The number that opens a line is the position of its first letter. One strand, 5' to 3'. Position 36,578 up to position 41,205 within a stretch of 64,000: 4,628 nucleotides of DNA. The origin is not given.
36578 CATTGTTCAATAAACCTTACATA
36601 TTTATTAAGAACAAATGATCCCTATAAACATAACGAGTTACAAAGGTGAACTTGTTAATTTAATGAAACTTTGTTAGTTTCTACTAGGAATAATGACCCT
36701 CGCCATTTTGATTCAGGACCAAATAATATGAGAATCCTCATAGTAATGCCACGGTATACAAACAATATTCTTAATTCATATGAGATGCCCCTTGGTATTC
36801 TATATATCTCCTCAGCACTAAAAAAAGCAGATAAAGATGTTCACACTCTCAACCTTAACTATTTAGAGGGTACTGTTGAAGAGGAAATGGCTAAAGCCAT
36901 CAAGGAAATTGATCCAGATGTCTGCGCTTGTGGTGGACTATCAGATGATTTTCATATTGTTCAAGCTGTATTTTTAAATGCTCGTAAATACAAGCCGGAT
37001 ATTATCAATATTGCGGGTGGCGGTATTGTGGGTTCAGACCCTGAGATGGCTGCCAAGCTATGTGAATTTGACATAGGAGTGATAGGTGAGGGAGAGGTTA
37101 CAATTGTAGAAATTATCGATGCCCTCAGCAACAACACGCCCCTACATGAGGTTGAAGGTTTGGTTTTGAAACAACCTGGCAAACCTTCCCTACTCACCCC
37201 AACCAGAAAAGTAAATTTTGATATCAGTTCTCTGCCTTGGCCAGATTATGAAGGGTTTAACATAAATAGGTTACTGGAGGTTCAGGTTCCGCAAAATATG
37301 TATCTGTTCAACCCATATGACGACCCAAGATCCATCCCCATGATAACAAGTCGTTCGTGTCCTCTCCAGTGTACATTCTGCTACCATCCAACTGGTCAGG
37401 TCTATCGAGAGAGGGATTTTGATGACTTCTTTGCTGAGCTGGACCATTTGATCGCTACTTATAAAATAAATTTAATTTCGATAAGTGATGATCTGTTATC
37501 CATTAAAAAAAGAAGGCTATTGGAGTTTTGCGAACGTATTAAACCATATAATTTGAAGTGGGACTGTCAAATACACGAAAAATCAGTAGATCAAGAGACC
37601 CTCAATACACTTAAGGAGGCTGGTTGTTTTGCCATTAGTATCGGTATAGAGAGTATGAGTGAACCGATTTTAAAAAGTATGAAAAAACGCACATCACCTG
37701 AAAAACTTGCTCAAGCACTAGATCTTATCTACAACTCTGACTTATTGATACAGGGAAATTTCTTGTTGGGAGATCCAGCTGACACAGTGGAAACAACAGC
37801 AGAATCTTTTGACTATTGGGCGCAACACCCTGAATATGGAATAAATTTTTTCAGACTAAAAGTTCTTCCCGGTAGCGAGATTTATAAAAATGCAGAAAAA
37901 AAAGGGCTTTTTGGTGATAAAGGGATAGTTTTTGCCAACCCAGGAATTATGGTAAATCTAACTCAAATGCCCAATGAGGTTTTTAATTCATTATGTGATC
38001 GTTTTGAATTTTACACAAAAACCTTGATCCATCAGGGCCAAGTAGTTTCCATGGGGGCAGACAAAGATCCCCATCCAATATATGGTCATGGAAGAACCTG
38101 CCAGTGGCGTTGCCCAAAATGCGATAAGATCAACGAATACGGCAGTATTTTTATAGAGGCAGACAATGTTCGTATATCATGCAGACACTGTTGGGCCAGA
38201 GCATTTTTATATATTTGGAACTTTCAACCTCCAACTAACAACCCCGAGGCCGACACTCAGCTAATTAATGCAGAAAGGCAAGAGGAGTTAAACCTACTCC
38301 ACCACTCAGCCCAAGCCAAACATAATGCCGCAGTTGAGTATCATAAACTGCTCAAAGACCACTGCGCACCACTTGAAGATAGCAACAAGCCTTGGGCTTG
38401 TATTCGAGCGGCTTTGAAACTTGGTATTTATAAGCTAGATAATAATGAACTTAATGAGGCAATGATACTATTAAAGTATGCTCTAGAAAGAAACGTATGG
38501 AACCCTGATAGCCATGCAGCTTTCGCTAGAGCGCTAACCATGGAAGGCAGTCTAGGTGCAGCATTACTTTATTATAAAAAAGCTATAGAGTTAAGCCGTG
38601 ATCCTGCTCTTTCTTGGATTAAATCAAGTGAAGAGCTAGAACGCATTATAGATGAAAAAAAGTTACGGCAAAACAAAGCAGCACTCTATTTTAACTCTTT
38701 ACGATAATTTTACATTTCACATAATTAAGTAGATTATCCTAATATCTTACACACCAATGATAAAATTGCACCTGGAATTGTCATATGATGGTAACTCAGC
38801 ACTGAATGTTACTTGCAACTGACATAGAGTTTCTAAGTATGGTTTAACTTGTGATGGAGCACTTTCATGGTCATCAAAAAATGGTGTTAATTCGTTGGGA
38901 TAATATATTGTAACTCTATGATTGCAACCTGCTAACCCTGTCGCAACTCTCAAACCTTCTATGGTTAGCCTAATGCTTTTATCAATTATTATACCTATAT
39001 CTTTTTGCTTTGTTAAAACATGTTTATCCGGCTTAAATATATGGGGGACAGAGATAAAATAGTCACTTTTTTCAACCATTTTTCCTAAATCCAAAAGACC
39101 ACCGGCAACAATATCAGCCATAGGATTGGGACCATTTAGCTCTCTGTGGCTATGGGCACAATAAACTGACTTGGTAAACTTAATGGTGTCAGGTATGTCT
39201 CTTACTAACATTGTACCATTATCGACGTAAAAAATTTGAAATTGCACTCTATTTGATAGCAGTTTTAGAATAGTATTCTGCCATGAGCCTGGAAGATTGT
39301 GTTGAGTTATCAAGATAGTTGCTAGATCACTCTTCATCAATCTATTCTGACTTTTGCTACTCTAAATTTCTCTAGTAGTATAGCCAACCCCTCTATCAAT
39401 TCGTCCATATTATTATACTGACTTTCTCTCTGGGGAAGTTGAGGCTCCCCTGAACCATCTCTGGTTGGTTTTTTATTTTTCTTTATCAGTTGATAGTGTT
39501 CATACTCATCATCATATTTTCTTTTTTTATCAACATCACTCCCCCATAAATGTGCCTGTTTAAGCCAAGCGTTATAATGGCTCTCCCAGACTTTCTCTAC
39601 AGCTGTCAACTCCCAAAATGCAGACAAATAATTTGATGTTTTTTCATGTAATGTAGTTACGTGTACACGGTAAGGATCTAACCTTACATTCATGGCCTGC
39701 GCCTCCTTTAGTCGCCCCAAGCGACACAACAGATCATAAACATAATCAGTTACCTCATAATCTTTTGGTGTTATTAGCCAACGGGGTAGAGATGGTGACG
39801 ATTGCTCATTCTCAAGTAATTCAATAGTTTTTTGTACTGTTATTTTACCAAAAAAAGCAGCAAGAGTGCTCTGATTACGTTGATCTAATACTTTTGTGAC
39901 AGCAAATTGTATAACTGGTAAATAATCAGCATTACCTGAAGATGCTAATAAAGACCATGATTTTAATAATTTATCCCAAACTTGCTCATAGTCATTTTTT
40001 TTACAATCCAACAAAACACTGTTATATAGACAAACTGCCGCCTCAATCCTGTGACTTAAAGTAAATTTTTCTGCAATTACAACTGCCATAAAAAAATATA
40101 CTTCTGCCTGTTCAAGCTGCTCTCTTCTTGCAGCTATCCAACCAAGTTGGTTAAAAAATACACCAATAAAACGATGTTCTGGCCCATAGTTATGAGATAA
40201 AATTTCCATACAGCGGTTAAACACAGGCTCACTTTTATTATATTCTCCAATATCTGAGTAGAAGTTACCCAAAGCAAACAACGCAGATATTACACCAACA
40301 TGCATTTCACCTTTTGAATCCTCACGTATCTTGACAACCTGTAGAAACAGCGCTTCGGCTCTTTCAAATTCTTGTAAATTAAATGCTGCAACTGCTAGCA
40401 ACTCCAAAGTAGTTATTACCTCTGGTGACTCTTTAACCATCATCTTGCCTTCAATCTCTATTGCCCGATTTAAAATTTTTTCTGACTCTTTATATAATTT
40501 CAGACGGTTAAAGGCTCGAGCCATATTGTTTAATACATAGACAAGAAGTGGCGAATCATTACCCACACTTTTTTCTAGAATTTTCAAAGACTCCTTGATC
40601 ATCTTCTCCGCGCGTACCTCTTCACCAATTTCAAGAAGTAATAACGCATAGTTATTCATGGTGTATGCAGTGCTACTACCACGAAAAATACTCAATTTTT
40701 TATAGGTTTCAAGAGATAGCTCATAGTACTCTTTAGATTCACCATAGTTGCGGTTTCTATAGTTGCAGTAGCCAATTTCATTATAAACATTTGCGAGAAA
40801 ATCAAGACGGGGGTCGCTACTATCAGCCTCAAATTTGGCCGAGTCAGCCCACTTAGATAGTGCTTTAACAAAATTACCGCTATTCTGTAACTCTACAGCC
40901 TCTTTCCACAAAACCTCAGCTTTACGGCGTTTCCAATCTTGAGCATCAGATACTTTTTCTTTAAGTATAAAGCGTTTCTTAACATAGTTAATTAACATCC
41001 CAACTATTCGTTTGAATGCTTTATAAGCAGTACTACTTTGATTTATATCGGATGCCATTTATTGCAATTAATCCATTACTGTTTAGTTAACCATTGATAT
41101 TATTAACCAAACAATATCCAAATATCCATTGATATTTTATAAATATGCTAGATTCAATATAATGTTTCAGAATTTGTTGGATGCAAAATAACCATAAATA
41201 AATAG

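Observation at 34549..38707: Tandem, exactly equal-length paralogous B12-binding radical SAM enzymes with Zn-ribbon + TPR tails, each keeping its own promoter-like block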

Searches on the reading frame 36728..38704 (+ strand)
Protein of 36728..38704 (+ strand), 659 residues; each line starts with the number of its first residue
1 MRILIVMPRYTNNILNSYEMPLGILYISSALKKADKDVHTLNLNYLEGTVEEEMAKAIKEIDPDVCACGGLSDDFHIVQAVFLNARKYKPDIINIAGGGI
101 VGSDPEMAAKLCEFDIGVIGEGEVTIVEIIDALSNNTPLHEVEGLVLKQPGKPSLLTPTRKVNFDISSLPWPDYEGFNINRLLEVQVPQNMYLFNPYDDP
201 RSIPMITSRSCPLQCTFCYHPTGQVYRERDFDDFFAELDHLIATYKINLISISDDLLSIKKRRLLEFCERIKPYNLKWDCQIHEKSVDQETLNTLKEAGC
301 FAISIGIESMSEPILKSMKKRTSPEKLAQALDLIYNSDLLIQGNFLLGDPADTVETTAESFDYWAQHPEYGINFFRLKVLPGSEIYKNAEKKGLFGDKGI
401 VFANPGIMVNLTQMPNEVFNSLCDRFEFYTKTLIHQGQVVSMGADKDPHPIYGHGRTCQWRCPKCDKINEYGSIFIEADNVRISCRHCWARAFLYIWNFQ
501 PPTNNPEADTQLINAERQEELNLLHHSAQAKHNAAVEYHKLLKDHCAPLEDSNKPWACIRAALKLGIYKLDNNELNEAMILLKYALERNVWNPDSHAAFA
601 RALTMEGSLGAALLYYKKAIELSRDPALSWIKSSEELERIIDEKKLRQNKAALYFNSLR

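Call 5: search_protein_families(library=pfam, proteins=[window:36728-38704:+], max_evalue=0.1)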
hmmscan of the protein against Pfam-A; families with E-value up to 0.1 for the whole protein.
window:36728-38704:+ (659 aa): 3 families
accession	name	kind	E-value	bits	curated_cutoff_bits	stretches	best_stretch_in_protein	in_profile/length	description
PF04055.27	Radical_SAM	-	6.2e-14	52.9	29.5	1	205-349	1-151/166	Radical SAM superfamily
PF02310.24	B12-binding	-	2.4e-12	47.2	32.1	1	19-129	12-120/121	B12 binding domain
PF19864.5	Radical_SAM_N2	-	0.013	15.4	29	1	91-135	87-127/151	Radical SAM proteins, N-terminal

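Call 6: search_protein_families(library=ncbifam, proteins=[window:36728-38704:+], max_evalue=0.1)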
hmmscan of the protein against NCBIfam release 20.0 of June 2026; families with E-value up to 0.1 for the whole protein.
window:36728-38704:+ (659 aa): 32 families (the best 25 are shown)
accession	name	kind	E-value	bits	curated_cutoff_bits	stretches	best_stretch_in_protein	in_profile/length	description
NF038361.1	rSAM_Sden_1168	equivalog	1.1e-35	123.2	575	1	44-427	122-512/560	Sden_1168 family B12-binding radical SAM P-methyltransferase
TIGR03471.1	HpnJ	equivalog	2.8e-32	112.2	577.6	1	86-433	92-433/472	hopanoid biosynthesis associated radical SAM protein HpnJ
TIGR02026.1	BchE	equivalog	5.9e-32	111.2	481.35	1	2-392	1-390/497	magnesium-protoporphyrin IX monomethyl ester anaerobic oxidative cyclase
TIGR04479.1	bcpD_PhpK_rSAM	subfamily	2.1e-31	108.9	600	1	18-367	68-409/504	PhpK family radical SAM P-methyltransferase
TIGR04072.2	rSAM_ladder_B12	equivalog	3.9e-26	91.7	360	2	204-396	182-379/443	lipid biosynthesis B12-binding/radical SAM protein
NF050148.1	rSAM_ApyD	equivalog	3.2e-25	88.6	750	1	39-363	52-362/645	RiPP biosynthesis radical SAM protein ApyD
TIGR04385.1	B12_rSAM_cofa1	equivalog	5.3e-24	85.2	450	1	56-362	55-359/438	B12 lower ligand biosynthesis radical SAM protein BzaD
TIGR03975.1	rSAM_ocin_1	subfamily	4.6e-23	81.6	281.85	1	44-356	111-419/606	RiPP maturation radical SAM C-methyltransferase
TIGR04013.1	B12_SAM_MJ_1487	hypoth_equivalog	2.6e-18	66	251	2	52-234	33-185/382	TIGR04013 family B12-binding domain/radical SAM domain-containing protein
TIGR04295.1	B12_rSAM_oligo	hypoth_equivalog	2e-17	63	400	1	95-352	105-348/422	TIGR04295 family B12-binding domain-containing radical SAM protein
TIGR04014.1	B12_SAM_MJ_0865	equivalog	7.1e-17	61.3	360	2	207-357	165-326/434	methyl-coenzyme M reductase glutamine C-methyltransferase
NF033712.0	B12_rSAM_KedN5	subfamily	3.6e-16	58.5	700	1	19-399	15-401/624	KedN5 family methylcobalamin-dependent radical SAM C-methyltransferase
TIGR04367.1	HpnR_B12_rSAM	equivalog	5.2e-16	58.3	650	1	1-390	1-374/490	hopanoid C-3 methylase HpnR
NF033070.1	rSAM_AprD4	equivalog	4.1e-12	45.7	500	1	189-394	183-395/456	AprD4 family radical SAM diol-dehydratase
TIGR04428.1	B12_rSAM_trp_MT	equivalog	4.3e-07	28.7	500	1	96-362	99-393/558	tryptophan 2-C-methyltransferase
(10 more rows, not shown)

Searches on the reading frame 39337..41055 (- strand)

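Call 10: search_protein_families(library=pfam, proteins=[window:39337-41055:-], max_evalue=0.001)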
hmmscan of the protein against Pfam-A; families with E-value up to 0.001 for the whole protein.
window:39337-41055:- (572 aa): 10 families
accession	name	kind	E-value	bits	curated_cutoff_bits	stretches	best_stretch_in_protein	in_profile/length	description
PF13424.12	TPR_12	-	3.4e-40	136.5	30.1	5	129-201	2-74/77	Tetratricopeptide repeat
PF13374.12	TPR_10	-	2.1e-19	69.3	27.5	0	129-169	1-41/42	Tetratricopeptide repeat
PF24885.1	TPR_NPHP3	-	2.9e-15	56.7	100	2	184-266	111-193/239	Nephrocystin-3 TPR domain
PF13181.12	TPR_8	-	2.4e-13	49.5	25.7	0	257-285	2-30/34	Tetratricopeptide repeat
PF00515.34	TPR_1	-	2.7e-13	49.5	27.8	0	173-202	2-31/34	Tetratricopeptide repeat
PF07719.23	TPR_2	-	3e-13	49.2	27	0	88-118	1-31/34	Tetratricopeptide repeat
PF13176.12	TPR_7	-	5.1e-06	26.6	27.9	0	258-285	1-28/36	Tetratricopeptide repeat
PF13428.12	TPR_14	-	1.6e-05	25.6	23.5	0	178-202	7-31/44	Tetratricopeptide repeat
PF13432.12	TPR_16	-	0.0008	20.2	32.7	0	219-244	36-61/65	Tetratricopeptide repeat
PF14559.12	TPR_19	-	0.00087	20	25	0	209-246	20-57/68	Tetratricopeptide repeat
